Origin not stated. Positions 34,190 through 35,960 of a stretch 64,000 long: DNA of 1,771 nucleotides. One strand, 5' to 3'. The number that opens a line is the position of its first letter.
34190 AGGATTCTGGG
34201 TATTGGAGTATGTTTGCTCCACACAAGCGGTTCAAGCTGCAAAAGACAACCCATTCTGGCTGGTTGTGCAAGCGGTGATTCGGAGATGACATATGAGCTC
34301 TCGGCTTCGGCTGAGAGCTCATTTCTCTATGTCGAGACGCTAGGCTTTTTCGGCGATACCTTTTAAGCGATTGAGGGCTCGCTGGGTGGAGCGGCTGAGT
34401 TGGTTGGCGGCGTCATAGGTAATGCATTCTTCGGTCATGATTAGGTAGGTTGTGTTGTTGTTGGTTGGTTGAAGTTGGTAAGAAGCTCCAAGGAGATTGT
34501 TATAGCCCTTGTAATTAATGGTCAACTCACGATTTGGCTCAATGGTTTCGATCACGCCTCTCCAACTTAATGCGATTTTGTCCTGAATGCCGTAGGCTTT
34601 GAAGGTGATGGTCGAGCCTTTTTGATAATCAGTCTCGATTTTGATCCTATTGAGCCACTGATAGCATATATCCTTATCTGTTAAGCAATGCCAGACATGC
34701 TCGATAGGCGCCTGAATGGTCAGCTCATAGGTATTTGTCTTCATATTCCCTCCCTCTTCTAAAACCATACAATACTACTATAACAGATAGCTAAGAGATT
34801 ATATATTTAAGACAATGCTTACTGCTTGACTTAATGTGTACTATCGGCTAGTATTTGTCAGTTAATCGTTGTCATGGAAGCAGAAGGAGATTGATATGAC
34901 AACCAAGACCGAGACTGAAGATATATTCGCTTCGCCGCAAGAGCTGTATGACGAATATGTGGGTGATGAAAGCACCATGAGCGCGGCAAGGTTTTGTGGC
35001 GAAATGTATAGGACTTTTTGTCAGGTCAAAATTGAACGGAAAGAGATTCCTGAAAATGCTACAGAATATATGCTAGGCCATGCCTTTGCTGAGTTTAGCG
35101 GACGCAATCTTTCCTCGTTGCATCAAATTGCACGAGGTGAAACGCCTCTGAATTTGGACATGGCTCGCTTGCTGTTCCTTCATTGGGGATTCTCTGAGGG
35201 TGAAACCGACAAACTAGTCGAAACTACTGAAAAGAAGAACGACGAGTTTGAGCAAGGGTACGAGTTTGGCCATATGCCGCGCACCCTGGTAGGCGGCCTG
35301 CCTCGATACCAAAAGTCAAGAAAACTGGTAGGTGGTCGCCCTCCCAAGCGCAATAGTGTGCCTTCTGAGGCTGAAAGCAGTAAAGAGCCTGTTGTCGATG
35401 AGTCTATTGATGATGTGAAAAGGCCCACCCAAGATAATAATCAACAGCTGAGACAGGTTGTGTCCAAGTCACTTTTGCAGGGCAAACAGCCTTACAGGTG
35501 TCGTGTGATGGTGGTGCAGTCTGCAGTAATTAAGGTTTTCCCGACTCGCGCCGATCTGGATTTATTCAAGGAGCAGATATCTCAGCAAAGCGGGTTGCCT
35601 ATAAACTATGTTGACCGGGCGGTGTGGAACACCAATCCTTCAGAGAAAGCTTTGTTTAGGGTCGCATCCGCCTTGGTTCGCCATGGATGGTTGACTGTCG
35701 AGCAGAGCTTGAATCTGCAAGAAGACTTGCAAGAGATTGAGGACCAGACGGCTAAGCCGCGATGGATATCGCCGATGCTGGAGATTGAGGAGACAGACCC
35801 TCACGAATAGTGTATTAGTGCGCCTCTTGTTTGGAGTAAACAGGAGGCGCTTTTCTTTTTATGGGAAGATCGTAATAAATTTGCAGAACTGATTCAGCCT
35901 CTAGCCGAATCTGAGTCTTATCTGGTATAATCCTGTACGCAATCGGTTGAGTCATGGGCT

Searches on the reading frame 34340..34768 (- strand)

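Call 7: search_protein_families(library=pfam, proteins=[window:34340-34768:-], max_evalue=0.01)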
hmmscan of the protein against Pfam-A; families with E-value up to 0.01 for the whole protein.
window:34340-34768:- (142 aa): 3 families
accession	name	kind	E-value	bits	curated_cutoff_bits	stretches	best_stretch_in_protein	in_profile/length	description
PF08327.17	AHSA1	-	4e-11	43.7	22.1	1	20-139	2-124/125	Activator of Hsp90 ATPase homolog 1-like protein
PF10604.15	Polyketide_cyc2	-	0.0014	19.3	27.4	1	13-136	5-138/142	Polyketide cyclase / dehydrase and lipid transport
PF11687.14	DUF3284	-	0.0075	16.6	23.7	0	69-129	54-114/119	Domain of unknown function (DUF3284)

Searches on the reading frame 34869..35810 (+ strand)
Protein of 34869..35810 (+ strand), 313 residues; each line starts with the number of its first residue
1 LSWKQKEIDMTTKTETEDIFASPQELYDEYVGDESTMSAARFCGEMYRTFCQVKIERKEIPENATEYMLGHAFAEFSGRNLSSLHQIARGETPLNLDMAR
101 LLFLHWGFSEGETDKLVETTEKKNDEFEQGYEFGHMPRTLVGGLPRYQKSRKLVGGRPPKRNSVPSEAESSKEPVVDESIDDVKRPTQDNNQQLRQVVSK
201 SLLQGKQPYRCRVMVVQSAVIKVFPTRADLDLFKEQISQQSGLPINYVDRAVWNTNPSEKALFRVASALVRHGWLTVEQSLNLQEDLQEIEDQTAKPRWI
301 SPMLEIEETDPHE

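Call 7: search_protein_families(library=pfam, proteins=[window:34869-35810:+], max_evalue=0.01)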
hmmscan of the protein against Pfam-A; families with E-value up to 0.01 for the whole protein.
window:34869-35810:+ (313 aa): 0 families

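Call 10: find_encoding_contigs(protein=window:34869-35810:+, flank=10000, max_places=10)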
Protein window:34869-35810:+ (313 aa): no gene with exactly this product is on record in the collection.

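Call 14: find_related_loci(query=window:34869-35810:+, collection=genome_contigs, flank=10000)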
Query window:34869-35810:+ (313 aa) in genome_contigs; peptide patterns used: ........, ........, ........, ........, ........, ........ (x = any residue, [..] = any of these).
67 stretches matched a pattern, but none encodes a relative of the query by tblastn (E <= 1e-3).

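Call 16: find_encoding_contigs(protein=window:34896-35810:+, flank=10000, max_places=10)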
Protein window:34896-35810:+ (304 aa): 2 contigs read that carry it; 1 place shown.
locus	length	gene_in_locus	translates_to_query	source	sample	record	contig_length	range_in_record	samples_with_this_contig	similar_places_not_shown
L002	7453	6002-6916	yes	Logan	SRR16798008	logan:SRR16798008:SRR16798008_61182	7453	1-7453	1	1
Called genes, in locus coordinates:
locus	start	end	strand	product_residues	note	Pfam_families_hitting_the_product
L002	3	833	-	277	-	?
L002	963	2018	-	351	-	PF00348:polyprenyl_synt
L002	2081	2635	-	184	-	PF02325:CCB3_YggT (weak)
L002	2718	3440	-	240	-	PF13529:Peptidase_C39_2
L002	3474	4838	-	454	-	PF07690:MFS_1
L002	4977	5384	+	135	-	-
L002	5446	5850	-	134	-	PF08327:AHSA1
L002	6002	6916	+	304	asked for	-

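Call 31: find_homologous_proteins(query=window:34896-35810:+)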
Query window:34896-35810:+ (304 aa): 1 proteins with E <= 0.001 among 1530 candidates.
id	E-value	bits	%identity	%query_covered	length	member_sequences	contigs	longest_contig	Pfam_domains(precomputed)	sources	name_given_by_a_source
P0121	1.0e-201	686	100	100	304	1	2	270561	-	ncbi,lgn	-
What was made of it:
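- Tried and rejected: The left-flank protein found no relative in genome_contigs (call 14) and only itself among 5.8 billion proteins (call 31).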
